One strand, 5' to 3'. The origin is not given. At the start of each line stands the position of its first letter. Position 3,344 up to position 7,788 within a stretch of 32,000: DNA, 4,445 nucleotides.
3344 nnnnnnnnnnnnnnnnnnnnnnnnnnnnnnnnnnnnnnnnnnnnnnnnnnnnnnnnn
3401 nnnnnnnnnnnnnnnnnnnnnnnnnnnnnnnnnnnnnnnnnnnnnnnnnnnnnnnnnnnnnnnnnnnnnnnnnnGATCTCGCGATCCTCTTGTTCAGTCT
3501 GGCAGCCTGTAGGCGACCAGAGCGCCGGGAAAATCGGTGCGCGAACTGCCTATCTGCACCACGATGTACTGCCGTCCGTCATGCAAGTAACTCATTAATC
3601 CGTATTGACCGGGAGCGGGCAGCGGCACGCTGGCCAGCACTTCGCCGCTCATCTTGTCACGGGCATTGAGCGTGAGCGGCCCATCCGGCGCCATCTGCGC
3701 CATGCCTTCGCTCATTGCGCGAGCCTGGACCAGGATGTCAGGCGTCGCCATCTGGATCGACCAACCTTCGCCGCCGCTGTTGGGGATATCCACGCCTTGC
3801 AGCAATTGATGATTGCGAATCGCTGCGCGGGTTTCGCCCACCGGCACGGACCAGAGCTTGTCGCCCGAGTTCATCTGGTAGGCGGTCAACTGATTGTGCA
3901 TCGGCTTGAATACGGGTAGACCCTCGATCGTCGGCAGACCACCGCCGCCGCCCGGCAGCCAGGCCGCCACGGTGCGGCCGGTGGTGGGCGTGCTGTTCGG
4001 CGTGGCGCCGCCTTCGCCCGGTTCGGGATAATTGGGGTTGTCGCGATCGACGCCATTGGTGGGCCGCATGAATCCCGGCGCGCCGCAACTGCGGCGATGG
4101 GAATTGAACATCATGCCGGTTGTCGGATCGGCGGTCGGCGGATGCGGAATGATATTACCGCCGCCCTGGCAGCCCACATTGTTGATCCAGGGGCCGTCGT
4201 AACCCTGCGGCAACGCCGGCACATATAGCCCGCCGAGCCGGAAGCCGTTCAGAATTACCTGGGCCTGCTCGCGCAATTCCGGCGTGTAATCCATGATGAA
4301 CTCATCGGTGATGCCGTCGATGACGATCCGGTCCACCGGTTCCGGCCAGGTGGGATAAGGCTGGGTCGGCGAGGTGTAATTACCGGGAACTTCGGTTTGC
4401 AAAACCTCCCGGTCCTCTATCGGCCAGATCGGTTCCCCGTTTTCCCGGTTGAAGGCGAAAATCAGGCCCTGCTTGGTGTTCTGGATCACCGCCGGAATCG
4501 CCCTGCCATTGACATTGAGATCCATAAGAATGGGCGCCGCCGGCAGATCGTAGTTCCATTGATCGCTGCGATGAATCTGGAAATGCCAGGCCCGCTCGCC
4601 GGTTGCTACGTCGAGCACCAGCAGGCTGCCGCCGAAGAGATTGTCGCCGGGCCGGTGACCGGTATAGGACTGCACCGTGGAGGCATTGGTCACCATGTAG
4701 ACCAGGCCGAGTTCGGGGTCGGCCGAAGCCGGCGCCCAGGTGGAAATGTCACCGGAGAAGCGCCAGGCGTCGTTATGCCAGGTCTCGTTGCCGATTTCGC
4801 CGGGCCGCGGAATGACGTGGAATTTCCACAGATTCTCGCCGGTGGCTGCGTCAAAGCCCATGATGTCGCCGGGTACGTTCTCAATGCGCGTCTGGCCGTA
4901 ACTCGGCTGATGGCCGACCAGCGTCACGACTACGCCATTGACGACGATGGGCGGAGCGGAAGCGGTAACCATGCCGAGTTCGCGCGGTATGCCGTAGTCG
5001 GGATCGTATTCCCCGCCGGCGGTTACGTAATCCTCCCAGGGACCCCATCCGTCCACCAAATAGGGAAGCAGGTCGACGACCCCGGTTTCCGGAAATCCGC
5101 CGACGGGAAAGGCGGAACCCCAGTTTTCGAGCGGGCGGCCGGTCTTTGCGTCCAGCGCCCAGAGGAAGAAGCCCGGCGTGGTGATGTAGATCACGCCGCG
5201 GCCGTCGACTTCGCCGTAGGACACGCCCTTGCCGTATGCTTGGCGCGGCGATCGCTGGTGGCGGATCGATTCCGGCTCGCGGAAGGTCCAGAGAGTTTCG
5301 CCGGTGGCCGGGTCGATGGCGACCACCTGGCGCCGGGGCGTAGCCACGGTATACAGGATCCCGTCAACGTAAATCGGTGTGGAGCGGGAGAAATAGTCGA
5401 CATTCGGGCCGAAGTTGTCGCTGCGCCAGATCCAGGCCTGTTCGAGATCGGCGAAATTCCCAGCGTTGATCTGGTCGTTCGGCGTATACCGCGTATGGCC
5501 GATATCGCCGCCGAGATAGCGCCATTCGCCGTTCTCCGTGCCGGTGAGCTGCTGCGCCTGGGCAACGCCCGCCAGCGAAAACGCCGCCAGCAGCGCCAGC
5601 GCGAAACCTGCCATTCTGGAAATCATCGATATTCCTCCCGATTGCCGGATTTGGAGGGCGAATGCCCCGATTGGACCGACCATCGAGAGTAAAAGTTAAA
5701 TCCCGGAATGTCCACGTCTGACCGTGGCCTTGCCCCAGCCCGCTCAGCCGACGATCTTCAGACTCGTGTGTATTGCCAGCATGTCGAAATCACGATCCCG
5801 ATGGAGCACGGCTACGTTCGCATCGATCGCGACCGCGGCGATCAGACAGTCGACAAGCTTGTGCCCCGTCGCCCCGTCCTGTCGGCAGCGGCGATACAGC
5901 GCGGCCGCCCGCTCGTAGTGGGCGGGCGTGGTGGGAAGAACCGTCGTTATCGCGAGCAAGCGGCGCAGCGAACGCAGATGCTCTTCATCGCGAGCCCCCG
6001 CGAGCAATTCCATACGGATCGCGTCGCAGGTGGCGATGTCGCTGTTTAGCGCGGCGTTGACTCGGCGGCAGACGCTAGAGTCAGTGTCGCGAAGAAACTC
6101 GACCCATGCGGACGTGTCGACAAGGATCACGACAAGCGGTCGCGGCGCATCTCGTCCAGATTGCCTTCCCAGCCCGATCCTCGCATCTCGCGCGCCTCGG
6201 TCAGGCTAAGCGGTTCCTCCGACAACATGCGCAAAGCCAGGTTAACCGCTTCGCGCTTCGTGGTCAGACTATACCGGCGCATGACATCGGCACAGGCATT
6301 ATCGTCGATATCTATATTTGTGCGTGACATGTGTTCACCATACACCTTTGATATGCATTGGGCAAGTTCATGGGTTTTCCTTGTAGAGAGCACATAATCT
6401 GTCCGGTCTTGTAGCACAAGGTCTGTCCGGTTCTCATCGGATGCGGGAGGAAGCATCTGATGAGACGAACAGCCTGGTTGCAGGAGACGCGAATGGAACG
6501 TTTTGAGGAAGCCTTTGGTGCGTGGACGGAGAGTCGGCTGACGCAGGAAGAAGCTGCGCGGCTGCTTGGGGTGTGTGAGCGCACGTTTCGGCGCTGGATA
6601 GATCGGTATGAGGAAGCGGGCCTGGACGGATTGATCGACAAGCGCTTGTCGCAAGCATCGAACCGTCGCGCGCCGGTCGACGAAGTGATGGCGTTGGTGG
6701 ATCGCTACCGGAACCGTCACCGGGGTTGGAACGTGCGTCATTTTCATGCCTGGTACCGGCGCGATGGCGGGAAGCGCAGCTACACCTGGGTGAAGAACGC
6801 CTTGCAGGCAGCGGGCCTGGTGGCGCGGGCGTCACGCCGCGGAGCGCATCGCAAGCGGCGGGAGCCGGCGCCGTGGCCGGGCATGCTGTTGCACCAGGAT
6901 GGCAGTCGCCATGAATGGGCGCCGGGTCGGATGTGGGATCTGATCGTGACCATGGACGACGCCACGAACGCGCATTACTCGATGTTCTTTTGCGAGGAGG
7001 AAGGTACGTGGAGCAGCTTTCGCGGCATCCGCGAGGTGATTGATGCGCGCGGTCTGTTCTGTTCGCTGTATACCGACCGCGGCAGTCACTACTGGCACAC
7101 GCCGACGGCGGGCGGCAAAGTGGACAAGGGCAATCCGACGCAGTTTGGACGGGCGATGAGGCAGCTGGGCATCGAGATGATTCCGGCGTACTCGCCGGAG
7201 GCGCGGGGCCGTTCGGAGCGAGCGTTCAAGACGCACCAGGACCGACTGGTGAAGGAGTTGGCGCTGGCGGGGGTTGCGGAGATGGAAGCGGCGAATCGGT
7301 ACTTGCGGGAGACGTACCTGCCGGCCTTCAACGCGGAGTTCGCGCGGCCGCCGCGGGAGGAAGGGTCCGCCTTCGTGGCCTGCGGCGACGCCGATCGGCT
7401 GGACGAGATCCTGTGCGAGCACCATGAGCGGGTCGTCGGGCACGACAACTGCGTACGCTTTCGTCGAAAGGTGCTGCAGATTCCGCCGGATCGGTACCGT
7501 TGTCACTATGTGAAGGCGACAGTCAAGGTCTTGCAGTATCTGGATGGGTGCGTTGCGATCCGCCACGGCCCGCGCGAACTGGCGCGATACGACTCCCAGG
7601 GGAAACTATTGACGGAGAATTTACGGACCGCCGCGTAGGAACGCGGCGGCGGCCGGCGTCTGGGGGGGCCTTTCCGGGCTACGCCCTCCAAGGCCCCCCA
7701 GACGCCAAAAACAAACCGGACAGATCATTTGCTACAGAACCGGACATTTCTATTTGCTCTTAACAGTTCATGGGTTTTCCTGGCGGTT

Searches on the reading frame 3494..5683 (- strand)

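Call 19: search_protein_families(library=pfam, proteins=[window:3494-5683:-], max_evalue=0.00001)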
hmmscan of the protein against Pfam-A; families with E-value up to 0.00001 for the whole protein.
window:3494-5683:- (729 aa): 2 families
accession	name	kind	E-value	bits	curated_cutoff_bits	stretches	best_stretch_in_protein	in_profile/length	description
PF01011.28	PQQ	-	5.5e-131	438.6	26.7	1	54-707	1-595/595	Glucose/ethanol/alcohol dehydrogenase, beta-propeller domain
PF13360.13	PQQ_2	-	1.2e-14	55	27.6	0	85-183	16-94/233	Outer membrane protein assembly factor BamB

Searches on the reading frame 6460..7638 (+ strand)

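Call 19: search_protein_families(library=pfam, proteins=[window:6460-7638:+], max_evalue=0.00001)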
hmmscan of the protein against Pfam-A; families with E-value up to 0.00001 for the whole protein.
window:6460-7638:+ (392 aa): 4 families
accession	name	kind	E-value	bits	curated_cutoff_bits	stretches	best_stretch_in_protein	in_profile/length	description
PF13518.12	HTH_28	-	1.5e-11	44.6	25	1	26-62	13-48/52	Helix-turn-helix domain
PF13551.12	HTH_29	-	2.9e-11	43.7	28.1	1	28-69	14-55/64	Winged helix-turn helix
PF13384.12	HTH_23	-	5.1e-10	39.3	24.6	1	24-59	16-50/50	Homeodomain-like domain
PF13565.12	HTH_32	-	7.1e-07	30.1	33.7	1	42-109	1-67/73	Homeodomain-like domain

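Call 73: search_protein_families(library=ncbifam, proteins=[window:6460-7638:+], max_evalue=1e-10)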
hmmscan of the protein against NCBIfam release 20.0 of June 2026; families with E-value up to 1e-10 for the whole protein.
window:6460-7638:+ (392 aa): 3 families
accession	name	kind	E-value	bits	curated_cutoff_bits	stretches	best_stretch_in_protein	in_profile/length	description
NF033594.2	transpos_ISNCY_2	equivalog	2.2e-107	359.4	250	1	21-376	5-363/368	ISNCY family transposase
NF033577.2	transpos_IS481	equivalog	5.9e-30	104.8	224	1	21-278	8-258/284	IS481 family transposase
NF033545.0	transpos_IS630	equivalog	1e-11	44.9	100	1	27-133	13-122/299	IS630 family transposase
